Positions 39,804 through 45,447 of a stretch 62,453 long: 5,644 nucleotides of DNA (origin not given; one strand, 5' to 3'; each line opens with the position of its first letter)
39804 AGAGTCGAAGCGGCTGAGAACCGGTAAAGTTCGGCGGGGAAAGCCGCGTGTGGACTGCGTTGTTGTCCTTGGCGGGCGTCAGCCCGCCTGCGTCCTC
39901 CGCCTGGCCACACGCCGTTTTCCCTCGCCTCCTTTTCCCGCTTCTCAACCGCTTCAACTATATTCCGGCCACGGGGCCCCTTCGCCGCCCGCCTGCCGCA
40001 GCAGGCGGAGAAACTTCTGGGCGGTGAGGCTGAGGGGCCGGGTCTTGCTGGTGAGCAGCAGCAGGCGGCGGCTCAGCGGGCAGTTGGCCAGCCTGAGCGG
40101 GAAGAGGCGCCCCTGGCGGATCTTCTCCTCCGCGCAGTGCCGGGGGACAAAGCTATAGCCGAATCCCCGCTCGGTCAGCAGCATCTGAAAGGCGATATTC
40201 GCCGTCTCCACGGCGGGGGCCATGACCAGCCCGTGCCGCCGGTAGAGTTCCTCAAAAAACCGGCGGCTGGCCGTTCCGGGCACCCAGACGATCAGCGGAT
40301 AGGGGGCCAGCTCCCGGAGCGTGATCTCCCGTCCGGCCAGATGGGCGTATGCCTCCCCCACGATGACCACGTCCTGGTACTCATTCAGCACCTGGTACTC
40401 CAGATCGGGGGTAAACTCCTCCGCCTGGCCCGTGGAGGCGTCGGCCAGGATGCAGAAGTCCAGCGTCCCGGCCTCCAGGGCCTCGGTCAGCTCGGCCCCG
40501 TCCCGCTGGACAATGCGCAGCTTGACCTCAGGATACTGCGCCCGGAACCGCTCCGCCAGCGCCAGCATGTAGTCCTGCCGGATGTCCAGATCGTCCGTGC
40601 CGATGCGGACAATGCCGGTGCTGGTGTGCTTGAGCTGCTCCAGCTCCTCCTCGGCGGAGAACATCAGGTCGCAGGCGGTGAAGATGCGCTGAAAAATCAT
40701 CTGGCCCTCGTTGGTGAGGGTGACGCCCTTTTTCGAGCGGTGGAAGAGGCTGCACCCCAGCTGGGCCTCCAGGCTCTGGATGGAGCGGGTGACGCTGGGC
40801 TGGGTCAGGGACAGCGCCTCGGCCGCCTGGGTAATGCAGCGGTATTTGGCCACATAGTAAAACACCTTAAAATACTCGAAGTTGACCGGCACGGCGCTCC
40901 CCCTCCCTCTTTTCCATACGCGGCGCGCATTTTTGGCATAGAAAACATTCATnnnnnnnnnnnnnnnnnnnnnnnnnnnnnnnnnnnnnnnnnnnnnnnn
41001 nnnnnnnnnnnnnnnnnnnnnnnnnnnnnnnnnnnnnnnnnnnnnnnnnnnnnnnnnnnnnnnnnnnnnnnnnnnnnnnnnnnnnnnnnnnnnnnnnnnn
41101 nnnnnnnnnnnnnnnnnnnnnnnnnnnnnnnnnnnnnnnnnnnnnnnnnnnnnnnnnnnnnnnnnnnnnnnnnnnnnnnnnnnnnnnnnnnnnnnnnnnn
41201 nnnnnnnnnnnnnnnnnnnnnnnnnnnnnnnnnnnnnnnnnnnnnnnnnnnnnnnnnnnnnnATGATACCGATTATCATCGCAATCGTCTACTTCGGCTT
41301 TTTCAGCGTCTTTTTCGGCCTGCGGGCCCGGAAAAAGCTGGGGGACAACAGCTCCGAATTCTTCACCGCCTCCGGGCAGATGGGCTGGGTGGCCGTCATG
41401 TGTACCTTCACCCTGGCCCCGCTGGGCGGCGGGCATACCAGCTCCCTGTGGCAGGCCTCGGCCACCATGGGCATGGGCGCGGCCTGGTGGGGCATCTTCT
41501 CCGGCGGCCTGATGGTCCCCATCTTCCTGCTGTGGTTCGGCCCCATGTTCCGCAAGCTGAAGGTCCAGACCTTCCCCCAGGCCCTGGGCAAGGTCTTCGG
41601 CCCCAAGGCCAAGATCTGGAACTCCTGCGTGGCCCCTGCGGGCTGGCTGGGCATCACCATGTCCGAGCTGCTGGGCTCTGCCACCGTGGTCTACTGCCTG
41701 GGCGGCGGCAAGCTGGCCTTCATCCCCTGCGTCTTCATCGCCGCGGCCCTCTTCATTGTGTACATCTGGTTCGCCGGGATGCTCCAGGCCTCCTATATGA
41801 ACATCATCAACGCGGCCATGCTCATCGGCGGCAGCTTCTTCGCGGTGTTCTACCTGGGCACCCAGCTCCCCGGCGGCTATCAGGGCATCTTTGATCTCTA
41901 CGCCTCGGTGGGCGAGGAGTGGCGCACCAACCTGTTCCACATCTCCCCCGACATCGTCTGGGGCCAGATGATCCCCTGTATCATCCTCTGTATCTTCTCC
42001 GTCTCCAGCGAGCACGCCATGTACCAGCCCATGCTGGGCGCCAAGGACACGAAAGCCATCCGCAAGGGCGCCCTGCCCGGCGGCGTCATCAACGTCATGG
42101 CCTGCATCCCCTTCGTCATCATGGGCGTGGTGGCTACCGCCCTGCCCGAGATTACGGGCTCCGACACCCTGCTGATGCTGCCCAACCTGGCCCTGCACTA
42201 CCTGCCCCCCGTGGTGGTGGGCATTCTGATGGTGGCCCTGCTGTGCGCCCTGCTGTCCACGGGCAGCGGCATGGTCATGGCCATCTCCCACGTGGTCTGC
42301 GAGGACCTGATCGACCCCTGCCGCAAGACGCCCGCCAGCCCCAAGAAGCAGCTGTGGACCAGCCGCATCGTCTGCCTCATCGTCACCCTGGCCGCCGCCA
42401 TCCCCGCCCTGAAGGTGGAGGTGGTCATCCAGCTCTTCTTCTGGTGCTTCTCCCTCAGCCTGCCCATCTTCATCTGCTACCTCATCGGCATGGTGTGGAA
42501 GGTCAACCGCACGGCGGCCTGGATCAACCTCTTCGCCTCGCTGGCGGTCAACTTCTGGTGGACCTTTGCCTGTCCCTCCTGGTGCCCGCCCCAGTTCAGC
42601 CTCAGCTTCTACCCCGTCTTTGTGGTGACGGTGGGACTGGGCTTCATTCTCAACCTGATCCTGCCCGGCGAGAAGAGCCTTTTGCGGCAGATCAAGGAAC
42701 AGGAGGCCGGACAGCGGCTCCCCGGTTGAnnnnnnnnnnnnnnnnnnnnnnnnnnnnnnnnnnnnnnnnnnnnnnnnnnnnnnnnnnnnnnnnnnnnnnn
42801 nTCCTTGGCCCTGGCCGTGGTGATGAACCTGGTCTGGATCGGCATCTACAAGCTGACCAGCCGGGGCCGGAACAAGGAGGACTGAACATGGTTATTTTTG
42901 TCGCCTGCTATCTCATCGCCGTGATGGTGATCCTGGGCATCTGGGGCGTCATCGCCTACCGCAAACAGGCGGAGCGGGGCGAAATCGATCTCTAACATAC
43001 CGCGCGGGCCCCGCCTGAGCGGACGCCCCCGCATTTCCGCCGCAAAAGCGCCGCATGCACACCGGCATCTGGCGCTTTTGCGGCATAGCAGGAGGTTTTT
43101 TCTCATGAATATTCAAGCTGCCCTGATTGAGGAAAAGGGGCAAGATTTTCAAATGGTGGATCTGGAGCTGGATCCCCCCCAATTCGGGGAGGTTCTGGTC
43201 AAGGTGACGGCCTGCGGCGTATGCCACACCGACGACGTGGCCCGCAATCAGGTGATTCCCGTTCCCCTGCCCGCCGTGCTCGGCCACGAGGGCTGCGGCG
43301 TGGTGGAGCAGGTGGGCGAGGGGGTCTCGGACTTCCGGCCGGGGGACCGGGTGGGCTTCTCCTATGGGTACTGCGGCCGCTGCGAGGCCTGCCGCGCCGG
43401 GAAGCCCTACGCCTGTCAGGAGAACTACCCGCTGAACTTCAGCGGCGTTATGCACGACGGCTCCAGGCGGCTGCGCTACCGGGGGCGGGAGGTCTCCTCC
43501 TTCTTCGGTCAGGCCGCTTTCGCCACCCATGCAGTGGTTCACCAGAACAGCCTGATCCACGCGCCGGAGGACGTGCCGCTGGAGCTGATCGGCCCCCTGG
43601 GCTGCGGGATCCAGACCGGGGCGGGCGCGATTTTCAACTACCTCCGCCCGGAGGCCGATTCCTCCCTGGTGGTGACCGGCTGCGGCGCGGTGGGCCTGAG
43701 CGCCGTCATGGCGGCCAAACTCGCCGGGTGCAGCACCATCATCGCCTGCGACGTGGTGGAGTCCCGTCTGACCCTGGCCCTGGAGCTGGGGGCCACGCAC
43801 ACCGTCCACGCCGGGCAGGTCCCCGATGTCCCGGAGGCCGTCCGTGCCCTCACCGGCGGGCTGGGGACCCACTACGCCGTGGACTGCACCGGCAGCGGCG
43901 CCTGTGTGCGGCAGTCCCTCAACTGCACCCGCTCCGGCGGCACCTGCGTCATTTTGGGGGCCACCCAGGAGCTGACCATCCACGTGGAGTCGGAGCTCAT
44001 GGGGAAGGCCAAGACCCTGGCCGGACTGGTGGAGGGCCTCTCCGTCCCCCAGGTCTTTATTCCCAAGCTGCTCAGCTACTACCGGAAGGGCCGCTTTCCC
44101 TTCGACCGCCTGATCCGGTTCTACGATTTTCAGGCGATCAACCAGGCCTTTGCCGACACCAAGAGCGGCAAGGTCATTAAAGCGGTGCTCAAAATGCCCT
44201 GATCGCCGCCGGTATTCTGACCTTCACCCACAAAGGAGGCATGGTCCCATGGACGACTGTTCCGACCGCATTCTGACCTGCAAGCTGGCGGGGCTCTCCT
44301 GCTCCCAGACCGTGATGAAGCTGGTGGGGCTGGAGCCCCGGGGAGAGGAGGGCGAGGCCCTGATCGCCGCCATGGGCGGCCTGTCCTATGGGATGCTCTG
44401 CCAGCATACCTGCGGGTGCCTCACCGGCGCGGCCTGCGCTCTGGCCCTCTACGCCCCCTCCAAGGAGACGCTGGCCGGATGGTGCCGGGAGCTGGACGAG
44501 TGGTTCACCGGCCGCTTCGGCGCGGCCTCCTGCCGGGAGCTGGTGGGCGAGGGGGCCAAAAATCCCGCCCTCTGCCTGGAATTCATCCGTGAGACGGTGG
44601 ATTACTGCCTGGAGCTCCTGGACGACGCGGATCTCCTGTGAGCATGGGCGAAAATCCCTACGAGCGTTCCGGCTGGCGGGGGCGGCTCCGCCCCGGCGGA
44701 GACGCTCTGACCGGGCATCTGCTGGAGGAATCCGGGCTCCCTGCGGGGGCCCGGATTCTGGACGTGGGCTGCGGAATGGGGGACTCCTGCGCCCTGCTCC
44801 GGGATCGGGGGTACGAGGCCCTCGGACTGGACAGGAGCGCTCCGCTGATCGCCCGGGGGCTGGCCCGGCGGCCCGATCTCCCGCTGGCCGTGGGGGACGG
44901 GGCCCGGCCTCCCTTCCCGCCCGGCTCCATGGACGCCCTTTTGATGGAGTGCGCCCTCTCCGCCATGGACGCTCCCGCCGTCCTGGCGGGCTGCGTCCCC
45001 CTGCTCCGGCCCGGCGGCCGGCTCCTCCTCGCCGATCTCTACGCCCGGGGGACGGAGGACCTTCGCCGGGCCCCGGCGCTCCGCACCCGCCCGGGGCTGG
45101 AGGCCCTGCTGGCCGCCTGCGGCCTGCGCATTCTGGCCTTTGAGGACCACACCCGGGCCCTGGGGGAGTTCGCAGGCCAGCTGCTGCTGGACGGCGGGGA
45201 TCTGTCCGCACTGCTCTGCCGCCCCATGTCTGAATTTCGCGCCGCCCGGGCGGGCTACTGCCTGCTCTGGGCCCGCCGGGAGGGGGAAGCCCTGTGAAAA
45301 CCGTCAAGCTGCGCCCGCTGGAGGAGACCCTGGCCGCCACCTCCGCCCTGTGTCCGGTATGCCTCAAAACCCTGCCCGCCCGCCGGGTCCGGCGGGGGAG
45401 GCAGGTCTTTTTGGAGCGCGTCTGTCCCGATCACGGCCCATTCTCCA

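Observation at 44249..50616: Seven mutually overlapping genes of unassigned role attached to a Mop-type aldehyde oxidoreductase: candidate undescribed cofactor-tailoring system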

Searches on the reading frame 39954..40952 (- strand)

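Call 20: search_protein_families(library=pfam, proteins=[window:39954-40952:-], max_evalue=0.001)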
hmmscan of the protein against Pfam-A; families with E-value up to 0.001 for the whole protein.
window:39954-40952:- (332 aa): 2 families
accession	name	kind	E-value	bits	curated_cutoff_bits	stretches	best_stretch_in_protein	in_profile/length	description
PF03466.25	LysR_substrate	-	1e-35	123.5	28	1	112-321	5-207/209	LysR substrate binding domain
PF00126.33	HTH_1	-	3.9e-19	68.8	26.6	1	27-84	3-60/60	Bacterial regulatory helix-turn-helix protein, lysR family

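Call 34: search_protein_families(library=ncbifam, proteins=[window:39954-40952:-], max_evalue=0.01)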
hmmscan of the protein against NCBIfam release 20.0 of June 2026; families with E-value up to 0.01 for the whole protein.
window:39954-40952:- (332 aa): 55 families (the best 25 are shown)
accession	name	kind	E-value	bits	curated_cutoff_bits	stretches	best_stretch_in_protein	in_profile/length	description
NF040786.1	LysR_Sec_metab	equivalog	3.8e-39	134.5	250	1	24-320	2-296/298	selenium metabolism-associated LysR family transcriptional regulator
TIGR03339.1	phn_lysR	subfamily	4.2e-32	111.5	341.1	1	29-316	3-277/279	aminoethylphosphonate catabolism associated LysR family transcriptional regulator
TIGR02424.1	TF_pcaQ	equivalog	5.9e-32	110.8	303.8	1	23-322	3-298/300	pca operon transcription factor PcaQ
NF047520.1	trans_act_CidR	equivalog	8.3e-28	97.4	415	1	27-320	5-290/292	cidABC operon transcriptional activator CidR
NF007307.0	PRK09791.1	equivalog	4e-27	95.1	336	1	21-305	3-281/302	LysR family transcriptional regulator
NF053705.1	TransRegGltCGpos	equivalog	8.3e-27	94.2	350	1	29-319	7-290/300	glutamate biosynthesis transcriptional regulator GltC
NF008416.0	PRK11242.1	equivalog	4.7e-26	91.8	277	1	31-321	9-290/300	transcriptional regulator CynR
NF040889.1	trans_reg_YeiE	equivalog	5.6e-24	84.9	480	1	28-317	8-285/288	DNA-binding transcriptional regulator YeiE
NF045990.1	TransRegCbbRRhodb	equivalog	1.7e-23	83.1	450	1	28-320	11-298/304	LysR family regulator CbbR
NF008095.0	PRK10837.1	subfamily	1.9e-23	83.1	281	1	28-319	8-287/290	LysR family transcriptional regulator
NF009327.0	PRK12684.1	subfamily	8.1e-22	77.8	402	1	34-243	12-217/313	CysB family HTH-type transcriptional regulator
NF008410.0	PRK11233.1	equivalog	1.1e-21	77.3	309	1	23-317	1-286/305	nitrogen assimilation transcriptional regulator NAC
TIGR03418.1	chol_sulf_TF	equivalog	1.8e-21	76.4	324.8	1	25-152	3-127/291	choline sulfate utilization transcriptional regulator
NF045775.1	acetoin_reg_AlsR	exception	4.2e-21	75.7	430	1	27-272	5-245/290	acetoin biosynthesis transcriptional regulator AlsR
NF040888.1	trans_reg_YafC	equivalog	1.3e-19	70.2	470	1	26-151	6-130/293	DNA-binding transcriptional regulator YafC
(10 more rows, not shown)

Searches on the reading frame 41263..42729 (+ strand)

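Call 20: search_protein_families(library=pfam, proteins=[window:41263-42729:+], max_evalue=0.001)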
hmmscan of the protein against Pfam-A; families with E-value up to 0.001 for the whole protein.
window:41263-42729:+ (488 aa): 1 family
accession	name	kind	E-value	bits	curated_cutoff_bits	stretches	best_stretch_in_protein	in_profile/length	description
PF00474.23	SSF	-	5.2e-23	82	22.8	1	33-415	1-395/406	Sodium:solute symporter family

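Call 34: search_protein_families(library=ncbifam, proteins=[window:41263-42729:+], max_evalue=0.01)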
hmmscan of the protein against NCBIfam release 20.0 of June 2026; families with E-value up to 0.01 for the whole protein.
window:41263-42729:+ (488 aa): 8 families
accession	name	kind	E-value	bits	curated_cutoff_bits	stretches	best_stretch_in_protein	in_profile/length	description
TIGR00813.1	sss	superfamily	5.9e-25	88.2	184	1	33-421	1-406/411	sodium/solute symporter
NF007790.0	PRK10484.1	equivalog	1.7e-16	60.1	401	1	4-472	6-488/527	solute:sodium symporter family transporter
TIGR03648.1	Na_symport_lg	subfamily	2.5e-13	49.3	320.75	1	295-439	339-486/547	VC_2705 family sodium/solute symporter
TIGR02119.1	panF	equivalog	1.2e-08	34.5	328.05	1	2-426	5-430/471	sodium/pantothenate symporter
TIGR02121.1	Na_Pro_sym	equivalog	1.1e-06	27.7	515.5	1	152-391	155-393/488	sodium/proline symporter PutP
NF011948.0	PRK15419.1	equivalog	1.4e-05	24.2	955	1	308-391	316-400/502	sodium/proline symporter PutP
NF058657.1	MncbAcdTpMctC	equivalog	0.0022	16.5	670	1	154-198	159-203/527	monocarboxylic acid transporter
NF009135.0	PRK12488.1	subfamily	0.0072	14.9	850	0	135-414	164-455/549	cation/acetate symporter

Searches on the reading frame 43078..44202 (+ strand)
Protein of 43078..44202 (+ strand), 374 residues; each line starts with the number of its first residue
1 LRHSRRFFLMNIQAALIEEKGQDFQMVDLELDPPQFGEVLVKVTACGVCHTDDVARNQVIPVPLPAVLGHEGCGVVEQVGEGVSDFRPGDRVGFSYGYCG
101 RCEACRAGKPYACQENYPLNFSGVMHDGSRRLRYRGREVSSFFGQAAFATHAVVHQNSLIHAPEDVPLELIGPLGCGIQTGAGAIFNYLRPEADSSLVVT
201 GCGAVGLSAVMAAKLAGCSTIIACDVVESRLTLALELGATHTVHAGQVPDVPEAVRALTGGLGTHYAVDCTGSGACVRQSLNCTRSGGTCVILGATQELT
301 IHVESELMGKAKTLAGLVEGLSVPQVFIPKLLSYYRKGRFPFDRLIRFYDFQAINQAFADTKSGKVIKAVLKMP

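Call 20: search_protein_families(library=pfam, proteins=[window:43078-44202:+], max_evalue=0.001)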
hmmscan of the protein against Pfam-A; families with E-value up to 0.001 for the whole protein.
window:43078-44202:+ (374 aa): 3 families
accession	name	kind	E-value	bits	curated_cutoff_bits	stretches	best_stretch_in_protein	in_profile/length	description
PF00107.32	ADH_zinc_N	-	7.9e-28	97.4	31.8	1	204-321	1-116/129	Zinc-binding dehydrogenase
PF08240.17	ADH_N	-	1.4e-24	86.8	23.5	1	37-163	3-103/104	Alcohol dehydrogenase GroES-like domain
PF16912.11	Glu_dehyd_C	-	8.5e-06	25.8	34.9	1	195-307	32-143/211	Glucose dehydrogenase C-terminus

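Call 34: search_protein_families(library=ncbifam, proteins=[window:43078-44202:+], max_evalue=0.01)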
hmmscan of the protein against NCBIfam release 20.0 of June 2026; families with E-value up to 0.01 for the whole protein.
window:43078-44202:+ (374 aa): 21 families
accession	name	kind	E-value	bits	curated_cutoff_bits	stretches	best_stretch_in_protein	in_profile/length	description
TIGR03989.1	Rxyl_3153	subfamily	4.1e-75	253.4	440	1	13-372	3-369/370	NDMA-dependent alcohol dehydrogenase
TIGR03451.1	mycoS_dep_FDH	equivalog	1.3e-64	218.3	512.9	1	12-372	2-357/358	S-(hydroxymethyl)mycothiol dehydrogenase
TIGR02818.1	adh_III_F_hyde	equivalog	3e-64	217.4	543.95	1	13-373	3-368/368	S-(hydroxymethyl)glutathione dehydrogenase/class III alcohol dehydrogenase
NF041097.1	keto_inos_dh_IolM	equivalog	6.8e-36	123.7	450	2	196-371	209-387/389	scyllo-inosose 3-dehydrogenase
TIGR00692.1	tdh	equivalog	2.9e-34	118.6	458.35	2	146-371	117-338/340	L-threonine 3-dehydrogenase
NF003808.0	PRK05396.1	equivalog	3.2e-33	115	380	2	145-372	118-339/341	L-threonine 3-dehydrogenase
TIGR03366.1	HpnZ_proposed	hypoth_equivalog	6.1e-32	111.1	328.1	1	34-317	3-278/315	putative phosphonate catabolism associated alcohol dehydrogenase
NF006940.0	PRK09422.1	equivalog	3.2e-31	108.6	344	1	13-298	2-264/338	alcohol dehydrogenase AdhP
NF010344.0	PRK13771.1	subfamily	4.2e-28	98.3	349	1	13-296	2-257/334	putative alcohol dehydrogenase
NF007489.0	PRK10083.1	equivalog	3.4e-24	85.4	376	1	17-359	5-321/339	Zn-dependent oxidoreductase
NF047908.1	AldhRedAhr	equivalog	4.2e-23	81.8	470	1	10-366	2-327/335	NADPH-dependent aldehyde reductase Ahr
TIGR03201.1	dearomat_had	equivalog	9.3e-21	74.3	338.65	1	18-371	5-346/349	6-hydroxycyclohex-1-ene-1-carbonyl-CoA dehydrogenase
NF041172.1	AcrlCoa_red_Thmprot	equivalog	5.3e-19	68.3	500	1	13-296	2-258/334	acryloyl-CoA reductase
TIGR02824.1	quinone_pig3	subfamily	1.5e-17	63.6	296.8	2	133-315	78-260/325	putative NAD(P)H quinone oxidoreductase, PIG3 family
NF007642.0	PRK10309.1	equivalog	1.2e-15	57.6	550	1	37-248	26-215/347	galactitol-1-phosphate 5-dehydrogenase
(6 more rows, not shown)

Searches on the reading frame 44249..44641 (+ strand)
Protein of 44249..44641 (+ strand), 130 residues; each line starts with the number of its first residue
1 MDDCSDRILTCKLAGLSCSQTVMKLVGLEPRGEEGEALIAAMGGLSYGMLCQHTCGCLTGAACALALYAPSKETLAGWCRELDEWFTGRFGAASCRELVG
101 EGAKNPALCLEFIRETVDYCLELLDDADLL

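Call 10: search_protein_families(library=pfam, proteins=[window:44249-44641:+], max_evalue=0.01)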
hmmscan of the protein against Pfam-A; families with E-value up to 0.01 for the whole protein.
window:44249-44641:+ (130 aa): 1 family
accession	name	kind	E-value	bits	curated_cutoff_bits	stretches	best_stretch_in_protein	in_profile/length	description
PF09719.15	C_GCAxxG_C_C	-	3.9e-16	59.6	27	1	17-122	2-117/118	Putative redox-active protein (C_GCAxxG_C_C)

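Call 11: search_protein_families(library=ncbifam, proteins=[window:44249-44641:+], max_evalue=0.01)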
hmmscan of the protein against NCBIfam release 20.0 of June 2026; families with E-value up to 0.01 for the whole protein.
window:44249-44641:+ (130 aa): 2 families
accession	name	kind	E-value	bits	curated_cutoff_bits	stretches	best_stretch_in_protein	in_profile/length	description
NF045669.1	DVU1555_fam_CGA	exception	2.3e-23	82.4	103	1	7-127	5-139/140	DVU_1555 family C-GCAxxG-C-C protein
TIGR01909.1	C_GCAxxG_C_C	subfamily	3.2e-06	27.2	47.4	1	17-122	2-118/120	C-GCAxxG-C-C family (seleno)protein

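Call 40: search_solved_structures(query=window:44249-44638:+, max_evalue=10)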
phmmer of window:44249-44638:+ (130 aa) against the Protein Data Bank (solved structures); distinct sequences matched with E-value up to 10: 27.
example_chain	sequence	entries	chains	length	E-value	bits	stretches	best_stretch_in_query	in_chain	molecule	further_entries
3zw0_A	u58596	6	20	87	0.13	16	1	54-90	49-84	BAMBL LECTIN | bacterial lectin from Burkholderia ambifaria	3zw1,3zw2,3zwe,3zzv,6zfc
6t99_A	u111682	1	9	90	0.25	15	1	56-92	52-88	Fucose-binding lectin protein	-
6t9a_A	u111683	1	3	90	0.49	14.1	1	56-92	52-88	Fucose-binding lectin protein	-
7e7u_A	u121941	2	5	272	0.57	13.9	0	56-93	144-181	Fucose-binding lectin protein,Fucose-binding lectin protein,Fucose-binding lectin protein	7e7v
4i6s_A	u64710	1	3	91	0.65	13.7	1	56-92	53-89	Putative fucose-binding lectin protein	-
6t9b_A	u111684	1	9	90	0.69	13.6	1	56-92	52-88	Fucose-binding lectin protein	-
3zi8_A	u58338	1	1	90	0.76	13.4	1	56-92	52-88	PUTATIVE FUCOSE-BINDING LECTIN PROTEIN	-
7alg_A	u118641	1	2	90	1.1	12.9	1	56-92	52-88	Fucose-binding lectin protein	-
7e7n_A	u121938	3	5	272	1.5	12.5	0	57-93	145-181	Fucose-binding lectin protein,Fucose-binding lectin protein,Fucose-binding lectin protein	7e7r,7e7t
6stz_A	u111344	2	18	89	1.7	12.3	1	56-91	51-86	Fucose-binding lectin protein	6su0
6f37_A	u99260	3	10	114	2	12.1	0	56-92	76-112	Nano3,Fucose-binding lectin protein | 4dzn-RSL,Fucose-binding lectin protein,Fucose-binding lectin protein | Fucose-binding lectin protein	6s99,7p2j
6y0x_A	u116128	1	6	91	2.3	11.9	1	56-92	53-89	Fucose-binding lectin protein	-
8c9y_A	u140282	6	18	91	2.3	11.9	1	56-92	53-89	Putative fucose-binding lectin protein | Fucose-binding lectin protein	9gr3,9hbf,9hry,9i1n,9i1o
7p2h_A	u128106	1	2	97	2.4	11.8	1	56-92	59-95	Fucose-binding lectin protein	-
2bs5_A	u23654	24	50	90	2.6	11.7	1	56-92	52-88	FUCOSE-BINDING LECTIN PROTEIN | LECTIN | PUTATIVE FUCOSE-BINDING LECTIN PROTEIN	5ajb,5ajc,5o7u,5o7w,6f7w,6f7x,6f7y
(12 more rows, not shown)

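Call 93: predict_structure(protein=window:44249-44638:+)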
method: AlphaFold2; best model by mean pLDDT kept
length: 130 residues; sequences in the alignment: 1
mean_pLDDT: 58.0   pTM: 0.53
mean pLDDT of the five models: 58.0, 55.8, 55.2, 54.5, 45.0
residues with pLDDT >= 90: 0; 70-90: 24; 50-70: 71; < 50: 35
segments of 3 or more residues with pLDDT < 50: 1-13, 30-32, 38-54
pLDDT, mean of each block of 10 residues (from residue 1): 45 53 57 48 39 49 62 71 74 58 58 69 70
secondary structure, 60 per line:
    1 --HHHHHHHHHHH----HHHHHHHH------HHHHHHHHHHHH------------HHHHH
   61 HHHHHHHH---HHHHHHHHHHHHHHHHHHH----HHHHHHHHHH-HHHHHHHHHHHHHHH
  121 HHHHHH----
elements in order: H3-13 H18-25 H32-43 H56-68 H72-90 H95-104 H106-126

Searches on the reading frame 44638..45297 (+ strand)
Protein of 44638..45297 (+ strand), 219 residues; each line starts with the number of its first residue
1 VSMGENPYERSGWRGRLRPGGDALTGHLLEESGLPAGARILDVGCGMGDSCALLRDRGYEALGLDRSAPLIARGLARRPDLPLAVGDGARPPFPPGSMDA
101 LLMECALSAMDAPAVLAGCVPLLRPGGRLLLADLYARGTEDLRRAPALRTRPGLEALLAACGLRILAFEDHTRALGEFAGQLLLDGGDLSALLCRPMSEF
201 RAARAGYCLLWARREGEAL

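Call 10: search_protein_families(library=pfam, proteins=[window:44638-45297:+], max_evalue=0.01)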
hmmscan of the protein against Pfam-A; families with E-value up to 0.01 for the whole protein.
window:44638-45297:+ (219 aa): 6 families
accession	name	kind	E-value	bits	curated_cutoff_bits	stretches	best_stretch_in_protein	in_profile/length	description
PF08241.18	Methyltransf_11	-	6e-13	49.7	21.2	1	41-130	1-94/95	Methyltransferase domain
PF13649.12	Methyltransf_25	-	8.9e-12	46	27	1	40-127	1-97/97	Methyltransferase domain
PF13489.12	Methyltransf_23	-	2.6e-08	34.2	27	1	34-138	20-123/164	Methyltransferase domain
PF08242.18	Methyltransf_12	-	5.6e-08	33.8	30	1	41-129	1-98/98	Methyltransferase domain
PF07021.18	MetW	-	1.4e-06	28.5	21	1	34-115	11-93/193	Methionine biosynthesis protein MetW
PF13847.12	Methyltransf_31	-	9.3e-06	25.8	27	1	37-135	4-113/145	Methyltransferase domain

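Call 11: search_protein_families(library=ncbifam, proteins=[window:44638-45297:+], max_evalue=0.01)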
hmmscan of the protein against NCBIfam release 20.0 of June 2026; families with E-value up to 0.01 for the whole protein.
window:44638-45297:+ (219 aa): 18 families
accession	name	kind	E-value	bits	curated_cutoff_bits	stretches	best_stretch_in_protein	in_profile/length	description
NF045667.1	MTase_DVU1556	equivalog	4.5e-53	179.9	155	1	17-212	3-212/213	DVU_1556 family methyltransferase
NF043040.1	corrin_prot_MT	hypoth_equivalog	4.3e-09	36.1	180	1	36-133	41-149/216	corrinoid protein-associated methyltransferase CpaM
NF001241.0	PRK00216.1-2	equivalog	6.4e-09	35.8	327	1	35-135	50-151/231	demethylmenaquinone methyltransferase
NF045825.1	FAmtase_mtf2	equivalog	5.3e-07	29.1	400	1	36-136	58-163/248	fatty-acid O-methyltransferase Mtf2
NF045823.1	PthPhpthDimycoMt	equivalog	8e-06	25.2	300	1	36-136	66-171/256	phthiotriol/phenolphthiotriol dimycocerosates methyltransferase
NF047649.1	MTase_UXPK_star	exception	1.2e-05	24.5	460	1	35-134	76-184/283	methyltransferase/UXPK-star double selenoprotein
NF041537.1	ArsM_AhpD_UU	exception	1.4e-05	24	510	1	36-134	76-183/345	arsenite methyltransferase/AhpD domain selenoprotein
TIGR02021.1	BchM-ChlM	equivalog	3.3e-05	23.4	158.9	1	13-76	29-94/218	magnesium protoporphyrin IX methyltransferase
TIGR02072.1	BioC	equivalog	9.1e-05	22.4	184.95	1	29-147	27-148/244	malonyl-ACP O-methyltransferase BioC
NF007610.0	PRK10258.1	equivalog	0.00011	21.6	342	1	37-145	43-152/251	malonyl-ACP O-methyltransferase BioC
TIGR01934.1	MenG_MenH_UbiE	subfamily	0.00028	20.3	158.35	1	31-137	34-147/223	ubiquinone/menaquinone biosynthesis methyltransferase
NF041536.1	ArsM_DUF2284_UU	exception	0.00049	18.6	575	1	35-138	75-187/459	arsenite methyltransferase/DUF2284 domain selenoprotein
NF002463.0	PRK01683.1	equivalog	0.0011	18.7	297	1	34-87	29-84/258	trans-aconitate 2-methyltransferase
TIGR02081.1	metW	equivalog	0.0016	18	189.5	1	34-113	11-91/194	methionine biosynthesis protein MetW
NF008823.0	PRK11873.1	subfamily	0.0034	16.9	263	1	33-138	74-188/272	arsenite methyltransferase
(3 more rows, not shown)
